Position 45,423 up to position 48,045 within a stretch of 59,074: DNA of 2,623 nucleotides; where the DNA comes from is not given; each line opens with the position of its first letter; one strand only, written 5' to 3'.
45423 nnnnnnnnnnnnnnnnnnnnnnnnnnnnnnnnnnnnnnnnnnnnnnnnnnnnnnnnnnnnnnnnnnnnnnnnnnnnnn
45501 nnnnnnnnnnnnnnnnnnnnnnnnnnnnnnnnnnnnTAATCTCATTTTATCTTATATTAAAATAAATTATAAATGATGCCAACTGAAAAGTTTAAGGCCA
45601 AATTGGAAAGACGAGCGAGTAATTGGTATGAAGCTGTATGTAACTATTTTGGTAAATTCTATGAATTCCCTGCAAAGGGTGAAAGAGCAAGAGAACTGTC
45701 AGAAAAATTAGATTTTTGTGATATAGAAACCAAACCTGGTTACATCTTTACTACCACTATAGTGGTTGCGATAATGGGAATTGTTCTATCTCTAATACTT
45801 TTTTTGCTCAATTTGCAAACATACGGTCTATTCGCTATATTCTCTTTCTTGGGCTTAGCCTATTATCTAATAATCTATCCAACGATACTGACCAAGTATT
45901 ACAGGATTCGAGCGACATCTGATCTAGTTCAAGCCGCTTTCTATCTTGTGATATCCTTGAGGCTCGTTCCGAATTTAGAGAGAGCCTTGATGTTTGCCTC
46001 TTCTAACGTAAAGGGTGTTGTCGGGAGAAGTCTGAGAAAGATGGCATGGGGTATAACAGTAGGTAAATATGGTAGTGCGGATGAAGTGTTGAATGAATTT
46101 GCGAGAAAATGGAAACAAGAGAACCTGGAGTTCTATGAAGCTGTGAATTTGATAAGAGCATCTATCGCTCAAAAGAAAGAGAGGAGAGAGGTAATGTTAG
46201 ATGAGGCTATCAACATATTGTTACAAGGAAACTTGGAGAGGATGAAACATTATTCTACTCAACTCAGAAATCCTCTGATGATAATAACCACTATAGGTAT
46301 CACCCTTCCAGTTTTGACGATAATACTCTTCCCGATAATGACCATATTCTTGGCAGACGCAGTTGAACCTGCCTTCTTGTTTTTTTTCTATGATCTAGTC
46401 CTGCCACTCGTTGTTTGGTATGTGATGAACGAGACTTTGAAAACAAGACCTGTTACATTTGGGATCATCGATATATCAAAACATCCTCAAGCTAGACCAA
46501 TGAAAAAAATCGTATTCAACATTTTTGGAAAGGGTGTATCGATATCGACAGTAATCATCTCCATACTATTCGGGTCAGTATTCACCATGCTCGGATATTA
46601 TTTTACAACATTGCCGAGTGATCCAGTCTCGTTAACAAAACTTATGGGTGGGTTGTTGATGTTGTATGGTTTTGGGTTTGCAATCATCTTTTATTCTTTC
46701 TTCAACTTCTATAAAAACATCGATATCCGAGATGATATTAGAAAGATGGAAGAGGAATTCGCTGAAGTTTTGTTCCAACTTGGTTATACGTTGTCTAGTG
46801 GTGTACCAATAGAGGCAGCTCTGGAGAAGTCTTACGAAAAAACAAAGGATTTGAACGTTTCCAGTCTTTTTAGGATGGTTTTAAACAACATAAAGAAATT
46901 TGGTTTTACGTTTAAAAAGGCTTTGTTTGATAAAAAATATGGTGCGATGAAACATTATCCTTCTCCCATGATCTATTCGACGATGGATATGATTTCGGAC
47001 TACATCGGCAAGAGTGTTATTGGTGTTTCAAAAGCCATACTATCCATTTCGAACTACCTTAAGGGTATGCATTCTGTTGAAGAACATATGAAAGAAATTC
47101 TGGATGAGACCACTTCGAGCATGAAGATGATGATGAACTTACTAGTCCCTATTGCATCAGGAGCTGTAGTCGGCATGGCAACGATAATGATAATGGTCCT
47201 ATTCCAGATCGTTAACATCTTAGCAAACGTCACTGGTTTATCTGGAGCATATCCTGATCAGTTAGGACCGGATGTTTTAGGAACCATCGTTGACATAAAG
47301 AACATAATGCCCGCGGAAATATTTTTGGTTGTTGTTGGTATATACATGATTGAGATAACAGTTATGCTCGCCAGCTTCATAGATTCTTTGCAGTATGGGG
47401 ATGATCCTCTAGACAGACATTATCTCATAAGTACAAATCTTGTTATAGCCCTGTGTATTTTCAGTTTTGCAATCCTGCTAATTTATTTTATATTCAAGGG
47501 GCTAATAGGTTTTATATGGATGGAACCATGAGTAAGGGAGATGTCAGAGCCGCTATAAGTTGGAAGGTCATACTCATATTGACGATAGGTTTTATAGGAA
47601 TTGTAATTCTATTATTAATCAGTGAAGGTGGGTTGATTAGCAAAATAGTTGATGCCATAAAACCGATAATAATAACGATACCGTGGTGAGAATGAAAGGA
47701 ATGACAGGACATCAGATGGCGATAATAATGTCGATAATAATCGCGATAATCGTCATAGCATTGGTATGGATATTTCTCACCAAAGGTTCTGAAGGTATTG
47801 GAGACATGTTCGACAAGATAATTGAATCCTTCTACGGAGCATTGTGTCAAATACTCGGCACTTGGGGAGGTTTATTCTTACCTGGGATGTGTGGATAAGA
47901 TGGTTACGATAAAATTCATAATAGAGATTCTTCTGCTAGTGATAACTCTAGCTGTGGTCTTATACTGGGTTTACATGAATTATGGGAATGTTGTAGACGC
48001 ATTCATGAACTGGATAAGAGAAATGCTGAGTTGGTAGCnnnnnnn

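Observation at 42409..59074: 18-gene type IV pilus-like super-locus dominated by unusual N-terminally anchored, cysteine-rich cargo proteins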

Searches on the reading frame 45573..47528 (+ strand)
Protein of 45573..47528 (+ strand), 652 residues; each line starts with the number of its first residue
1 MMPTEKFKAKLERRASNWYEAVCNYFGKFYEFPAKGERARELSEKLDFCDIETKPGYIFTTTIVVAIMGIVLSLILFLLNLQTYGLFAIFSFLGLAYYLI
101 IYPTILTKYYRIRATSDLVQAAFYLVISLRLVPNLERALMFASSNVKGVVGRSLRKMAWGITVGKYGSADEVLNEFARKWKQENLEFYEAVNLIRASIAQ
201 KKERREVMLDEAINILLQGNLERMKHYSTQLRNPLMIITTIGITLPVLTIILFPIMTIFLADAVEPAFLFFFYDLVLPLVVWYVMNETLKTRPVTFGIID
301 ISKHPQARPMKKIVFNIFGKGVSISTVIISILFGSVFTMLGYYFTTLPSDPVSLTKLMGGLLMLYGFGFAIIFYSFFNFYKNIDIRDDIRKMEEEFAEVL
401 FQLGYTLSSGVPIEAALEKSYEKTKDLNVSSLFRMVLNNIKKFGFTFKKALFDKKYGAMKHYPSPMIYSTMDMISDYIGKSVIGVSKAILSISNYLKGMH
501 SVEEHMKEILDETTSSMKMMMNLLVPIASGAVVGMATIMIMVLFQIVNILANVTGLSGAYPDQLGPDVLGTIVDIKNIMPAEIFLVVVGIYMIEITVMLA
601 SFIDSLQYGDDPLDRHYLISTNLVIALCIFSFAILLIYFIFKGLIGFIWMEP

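Call 6: search_protein_families(library=pfam, max_evalue=0.1, proteins=[window:45573-47528:+])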
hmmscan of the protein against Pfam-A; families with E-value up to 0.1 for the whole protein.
window:45573-47528:+ (652 aa): 2 families
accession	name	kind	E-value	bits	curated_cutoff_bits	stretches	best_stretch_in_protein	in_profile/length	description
PF00482.28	T2SSF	-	1.5e-05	25.3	25.2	2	402-542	4-124/125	Type II secretion system (T2SS), protein F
PF08761.16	dUTPase_2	-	0.069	13.9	22.9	0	376-482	49-152/162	dUTPase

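Call 9: search_protein_families(library=ncbifam, max_evalue=0.01, proteins=[window:45573-47528:+])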
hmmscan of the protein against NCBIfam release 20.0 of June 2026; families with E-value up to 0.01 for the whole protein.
window:45573-47528:+ (652 aa): 0 families

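Call 24: find_related_loci(query=A1, collection=genome_contigs, flank=10000)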
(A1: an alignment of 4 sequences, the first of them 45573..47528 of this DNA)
Query A1 (652 aa) in genome_contigs; peptide patterns used: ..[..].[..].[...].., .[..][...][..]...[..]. (x = any residue, [..] = any of these).
122 stretches matched a pattern; 24 encode a relative of the query (tblastn E <= 1e-3); 24 distinct loci.
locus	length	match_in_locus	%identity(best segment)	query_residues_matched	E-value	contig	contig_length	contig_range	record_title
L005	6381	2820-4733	48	14-650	0e+0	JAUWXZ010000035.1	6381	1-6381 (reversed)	MAG: Candidatus Aenigmatarchaeota archaeon isolate CSMAG_2697 CSMAG_2697_k141_2255223_length_6381_cov_7.9686, whole geno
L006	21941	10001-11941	46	3-649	0e+0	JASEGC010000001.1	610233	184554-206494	MAG: Candidatus Aenigmatarchaeota archaeon isolate Yes49-24 NODE_1_length_610233_cov_87.145820, whole genome shotgun seq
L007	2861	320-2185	35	19-645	1e-138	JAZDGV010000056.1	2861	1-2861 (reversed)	MAG: Candidatus Aenigmatarchaeota archaeon isolate MEGAHIT-group-0.285 k141_4525076, whole genome shotgun sequence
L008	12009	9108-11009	34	5-645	6e-126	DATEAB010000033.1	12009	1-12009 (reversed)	MAG TPA_asm: archaeon isolate SMAG_U8207 k141_119381, whole genome shotgun sequence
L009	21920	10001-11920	35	5-651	1e-122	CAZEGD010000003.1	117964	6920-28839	MAG TPA_asm: uncultured archaeon isolate binchicken_co100_354 genome assembly, contig: NODE_138_length_117964_cov_8.4418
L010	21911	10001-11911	35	5-645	3e-118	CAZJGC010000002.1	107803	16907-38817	MAG TPA_asm: uncultured archaeon isolate SRP216583_co2_141 genome assembly, contig: NODE_45_length_107803_cov_76.498868,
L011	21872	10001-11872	33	17-645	1e-117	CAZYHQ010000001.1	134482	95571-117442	MAG TPA_asm: uncultured archaeon isolate SRP269290_co3_790 genome assembly, contig: NODE_72_length_134482_cov_7.817172,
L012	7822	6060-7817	36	12-607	1e-116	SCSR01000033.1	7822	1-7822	MAG: archaeon isolate FW215_bin.29 FW215_bin.29-39034, whole genome shotgun sequence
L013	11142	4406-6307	32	5-645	3e-114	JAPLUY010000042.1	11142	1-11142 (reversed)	MAG: Candidatus Aenigmatarchaeota archaeon isolate LacPavin_0920_SED3_MAG_58_13 LacPavin_0920_SED3_scaffold_967699, whol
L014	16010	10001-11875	36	8-630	2e-129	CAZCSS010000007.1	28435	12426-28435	MAG TPA_asm: uncultured archaeon isolate binchicken_co19_521 genome assembly, contig: NODE_2364_length_28435_cov_4.80969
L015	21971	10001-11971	35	8-646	4e-113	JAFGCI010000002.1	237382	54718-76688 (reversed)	MAG: Candidatus Aenigmatarchaeota archaeon isolate Zod_Metabat.1100 k87_4089209, whole genome shotgun sequence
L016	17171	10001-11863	33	14-645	4e-111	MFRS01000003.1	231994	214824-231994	MAG: Candidatus Micrarchaeota archaeon RBG_16_49_10 RBG_16_scaffold_12, whole genome shotgun sequence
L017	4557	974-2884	33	5-645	5e-111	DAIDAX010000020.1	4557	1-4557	MAG TPA_asm: bacterium isolate clean1851 NODE_20_length_4557_cov_10.154628, whole genome shotgun sequence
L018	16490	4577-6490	33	5-645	8e-110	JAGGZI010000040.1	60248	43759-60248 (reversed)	MAG: Candidatus Aenigmatarchaeota archaeon isolate AUK200 PB_MBMC_154_c_000000000041, whole genome shotgun sequence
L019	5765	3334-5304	33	7-645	2e-109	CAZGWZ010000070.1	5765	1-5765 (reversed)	MAG TPA_asm: uncultured archaeon isolate binchicken_co129_219 genome assembly, contig: NODE_48737_length_5765_cov_5.0043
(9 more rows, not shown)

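Call 87: search_solved_structures(query=A1, max_evalue=1)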
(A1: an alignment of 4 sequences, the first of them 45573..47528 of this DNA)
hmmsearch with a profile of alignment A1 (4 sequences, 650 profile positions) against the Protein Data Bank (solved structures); distinct sequences matched with E-value up to 1: 0.

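Call 88: search_protein_families(library=pfam, alignment_id=A1, max_evalue=0.01)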
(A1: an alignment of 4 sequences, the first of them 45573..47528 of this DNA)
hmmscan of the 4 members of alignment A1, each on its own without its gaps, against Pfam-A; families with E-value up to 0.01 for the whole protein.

A. member 1, window:45573-47528:+ (652 aa): 1 family
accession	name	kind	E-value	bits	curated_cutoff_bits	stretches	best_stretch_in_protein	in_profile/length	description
PF00482.28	T2SSF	-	1.5e-05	25.3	25.2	1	402-542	4-124/125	Type II secretion system (T2SS), protein F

B. families by the number of members that match (of 4 scanned): 3 families
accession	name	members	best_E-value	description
PF00482.28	T2SSF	2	1.3e-05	Type II secretion system (T2SS), protein F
PF20990.2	DUF2207_C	1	0.0016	Predicted membrane protein (DUF2207) C-terminal domain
PF06207.16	DUF1002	1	0.005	Protein of unknown function (DUF1002)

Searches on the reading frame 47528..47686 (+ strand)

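Call 6: search_protein_families(library=pfam, max_evalue=0.1, proteins=[window:47528-47686:+])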
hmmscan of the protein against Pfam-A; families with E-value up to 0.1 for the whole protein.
window:47528-47686:+ (53 aa): 1 family
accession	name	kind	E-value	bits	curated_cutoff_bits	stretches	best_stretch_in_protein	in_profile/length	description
PF03911.21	Sec61_beta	-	0.021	15.3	27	1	13-30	21-38/41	Sec61beta family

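Call 36: search_protein_families(library=ncbifam, max_evalue=1, proteins=[window:47528-47686:+])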
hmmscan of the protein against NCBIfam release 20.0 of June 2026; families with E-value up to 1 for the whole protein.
window:47528-47686:+ (53 aa): 1 family
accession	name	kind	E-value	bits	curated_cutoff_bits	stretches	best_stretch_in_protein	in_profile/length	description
NF040593.1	CPBP_fam_MrtX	exception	0.025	14.4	180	1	5-44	7-46/238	myxosortase MrtX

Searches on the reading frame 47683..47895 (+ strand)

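Call 6: search_protein_families(library=pfam, max_evalue=0.1, proteins=[window:47683-47895:+])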
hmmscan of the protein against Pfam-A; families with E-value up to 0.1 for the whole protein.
window:47683-47895:+ (71 aa): 1 family
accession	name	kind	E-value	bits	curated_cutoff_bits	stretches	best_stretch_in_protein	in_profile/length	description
PF13687.11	DUF4153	-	0.039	13.5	27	1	4-50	76-125/373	Domain of unknown function (DUF4153)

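Call 36: search_protein_families(library=ncbifam, max_evalue=1, proteins=[window:47692-47895:+])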
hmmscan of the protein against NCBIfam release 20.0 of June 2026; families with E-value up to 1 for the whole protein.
window:47692-47895:+ (68 aa): 2 families
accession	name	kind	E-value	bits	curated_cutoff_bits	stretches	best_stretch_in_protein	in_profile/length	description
TIGR02976.1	phageshock_pspB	equivalog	0.062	13.6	51.7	1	10-31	5-26/75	envelope stress response membrane protein PspB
NF003396.0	PRK04598.1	equivalog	0.39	11.2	121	1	11-51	6-43/81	Sec-independent protein translocase subunit TatA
